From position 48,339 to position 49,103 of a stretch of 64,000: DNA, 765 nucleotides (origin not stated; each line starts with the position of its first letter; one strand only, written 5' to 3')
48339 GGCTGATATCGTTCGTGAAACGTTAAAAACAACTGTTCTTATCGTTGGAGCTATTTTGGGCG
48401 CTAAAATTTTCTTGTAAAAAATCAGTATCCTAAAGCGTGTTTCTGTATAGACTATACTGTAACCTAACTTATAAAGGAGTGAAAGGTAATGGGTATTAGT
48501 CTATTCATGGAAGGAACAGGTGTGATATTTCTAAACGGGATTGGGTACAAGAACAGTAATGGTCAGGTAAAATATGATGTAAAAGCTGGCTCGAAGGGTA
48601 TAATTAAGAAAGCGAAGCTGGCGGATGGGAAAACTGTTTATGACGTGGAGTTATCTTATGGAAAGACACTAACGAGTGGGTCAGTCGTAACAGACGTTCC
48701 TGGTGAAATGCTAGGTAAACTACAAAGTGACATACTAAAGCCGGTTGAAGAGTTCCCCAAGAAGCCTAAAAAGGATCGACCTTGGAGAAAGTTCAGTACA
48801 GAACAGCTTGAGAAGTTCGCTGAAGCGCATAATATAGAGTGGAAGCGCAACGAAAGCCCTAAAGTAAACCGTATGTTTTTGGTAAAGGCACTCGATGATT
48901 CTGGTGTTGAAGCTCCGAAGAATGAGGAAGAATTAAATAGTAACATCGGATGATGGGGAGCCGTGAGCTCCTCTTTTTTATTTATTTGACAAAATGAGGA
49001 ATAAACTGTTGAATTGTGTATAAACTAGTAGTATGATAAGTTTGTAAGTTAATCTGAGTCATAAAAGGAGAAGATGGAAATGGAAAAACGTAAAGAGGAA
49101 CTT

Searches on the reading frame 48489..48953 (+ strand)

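Call 28: search_protein_families(library=phrogs, proteins=[window:48489-48953:+], max_evalue=0.00001)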
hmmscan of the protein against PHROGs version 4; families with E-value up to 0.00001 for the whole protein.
window:48489-48953:+ (154 aa): 1 family
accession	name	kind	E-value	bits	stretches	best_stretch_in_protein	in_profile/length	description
phrog_13880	-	transcription regulation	1.1e-09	39.4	1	87-142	176-232/233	transcriptional regulator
